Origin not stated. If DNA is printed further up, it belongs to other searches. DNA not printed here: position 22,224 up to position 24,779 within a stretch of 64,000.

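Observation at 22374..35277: Large type IV pilus-like locus: ATPase + platform protein + overlapping operon of at least 11 class III signal peptide proteins, with no prepilin peptidase visible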

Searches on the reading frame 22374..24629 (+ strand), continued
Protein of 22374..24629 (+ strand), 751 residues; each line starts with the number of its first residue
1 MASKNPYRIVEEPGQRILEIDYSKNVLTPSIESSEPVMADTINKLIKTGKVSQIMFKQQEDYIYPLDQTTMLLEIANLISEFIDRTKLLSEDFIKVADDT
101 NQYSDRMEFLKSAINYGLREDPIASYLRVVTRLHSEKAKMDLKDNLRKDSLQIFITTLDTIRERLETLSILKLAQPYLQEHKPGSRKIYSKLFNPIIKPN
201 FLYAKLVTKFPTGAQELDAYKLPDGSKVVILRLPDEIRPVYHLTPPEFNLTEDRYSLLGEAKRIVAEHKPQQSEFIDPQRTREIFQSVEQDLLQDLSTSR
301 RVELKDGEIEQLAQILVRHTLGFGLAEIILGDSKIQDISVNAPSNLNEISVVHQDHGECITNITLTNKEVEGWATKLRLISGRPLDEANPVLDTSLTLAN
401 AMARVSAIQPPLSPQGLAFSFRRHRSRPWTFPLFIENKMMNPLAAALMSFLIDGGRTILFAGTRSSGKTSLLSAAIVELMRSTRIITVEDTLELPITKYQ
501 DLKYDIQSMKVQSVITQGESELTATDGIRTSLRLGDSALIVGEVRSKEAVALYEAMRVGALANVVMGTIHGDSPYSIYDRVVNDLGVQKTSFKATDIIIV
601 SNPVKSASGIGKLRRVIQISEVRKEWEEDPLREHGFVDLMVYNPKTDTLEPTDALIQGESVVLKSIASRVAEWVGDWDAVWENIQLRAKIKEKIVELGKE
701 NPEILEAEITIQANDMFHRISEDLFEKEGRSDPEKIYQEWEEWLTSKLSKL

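Call 81: list_cluster_members(proteins=[window:22374-24629:+, P0003, P0127, P0129, P0130, P0176, P0185, P0197, P0204, P0222])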
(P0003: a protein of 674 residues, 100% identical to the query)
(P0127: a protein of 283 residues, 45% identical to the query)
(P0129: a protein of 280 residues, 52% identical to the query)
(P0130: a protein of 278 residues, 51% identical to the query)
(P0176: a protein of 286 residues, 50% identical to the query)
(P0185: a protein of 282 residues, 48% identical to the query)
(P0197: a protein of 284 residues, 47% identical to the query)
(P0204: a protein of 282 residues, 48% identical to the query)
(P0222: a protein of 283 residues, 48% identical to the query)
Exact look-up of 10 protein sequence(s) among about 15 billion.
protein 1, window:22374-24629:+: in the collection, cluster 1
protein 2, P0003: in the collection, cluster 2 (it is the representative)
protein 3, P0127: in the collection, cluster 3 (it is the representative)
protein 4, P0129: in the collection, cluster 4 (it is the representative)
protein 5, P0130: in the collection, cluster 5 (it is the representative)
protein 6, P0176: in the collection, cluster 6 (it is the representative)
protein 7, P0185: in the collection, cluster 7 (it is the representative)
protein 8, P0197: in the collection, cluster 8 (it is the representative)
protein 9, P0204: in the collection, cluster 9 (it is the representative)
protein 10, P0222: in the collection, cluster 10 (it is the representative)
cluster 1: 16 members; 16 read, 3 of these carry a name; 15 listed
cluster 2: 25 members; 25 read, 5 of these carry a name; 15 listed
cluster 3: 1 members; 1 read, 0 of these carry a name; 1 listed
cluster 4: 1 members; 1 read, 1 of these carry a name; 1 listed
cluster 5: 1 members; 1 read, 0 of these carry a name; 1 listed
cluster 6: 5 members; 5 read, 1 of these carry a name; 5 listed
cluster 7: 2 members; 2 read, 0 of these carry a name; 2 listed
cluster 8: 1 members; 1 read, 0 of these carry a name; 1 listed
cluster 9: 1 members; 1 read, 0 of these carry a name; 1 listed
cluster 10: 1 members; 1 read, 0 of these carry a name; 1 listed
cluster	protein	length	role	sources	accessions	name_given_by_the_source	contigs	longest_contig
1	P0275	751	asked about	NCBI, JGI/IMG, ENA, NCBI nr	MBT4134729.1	type II/IV secretion system ATPase subunit [Candidatus Woesearchaeota archaeon] | archaeal flagellar protein FlaI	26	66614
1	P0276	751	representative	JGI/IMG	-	-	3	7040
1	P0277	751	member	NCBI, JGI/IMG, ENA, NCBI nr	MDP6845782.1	MAG: type II/IV secretion system ATPase subunit [Candidatus Nanoarchaeia archaeon] | type IV secretory pathway ATPase VirB11/archaellum biosynthesis ATPase | type II/IV secretion system ATPase subunit [Candidatus Nanoarchaeia archaeon]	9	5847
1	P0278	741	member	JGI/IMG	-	type IV secretory pathway ATPase VirB11/archaellum biosynthesis ATPase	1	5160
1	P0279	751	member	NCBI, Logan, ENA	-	-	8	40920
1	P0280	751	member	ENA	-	-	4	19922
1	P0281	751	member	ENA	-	-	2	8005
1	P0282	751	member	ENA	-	-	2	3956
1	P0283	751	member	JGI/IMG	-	-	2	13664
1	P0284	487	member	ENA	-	-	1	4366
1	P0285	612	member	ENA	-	-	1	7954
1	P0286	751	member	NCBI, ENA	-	-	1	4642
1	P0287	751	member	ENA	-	-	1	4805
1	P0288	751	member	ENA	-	-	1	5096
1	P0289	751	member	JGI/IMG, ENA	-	-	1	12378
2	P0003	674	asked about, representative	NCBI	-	-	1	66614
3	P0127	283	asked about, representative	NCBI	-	-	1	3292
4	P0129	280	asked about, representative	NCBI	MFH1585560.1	MAG: prepilin peptidase, partial [archaeon]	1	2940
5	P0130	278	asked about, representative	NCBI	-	-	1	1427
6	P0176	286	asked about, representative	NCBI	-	-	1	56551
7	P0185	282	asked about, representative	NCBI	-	-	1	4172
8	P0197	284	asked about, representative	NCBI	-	-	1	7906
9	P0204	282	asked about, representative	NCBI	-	-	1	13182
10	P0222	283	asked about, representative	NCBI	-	-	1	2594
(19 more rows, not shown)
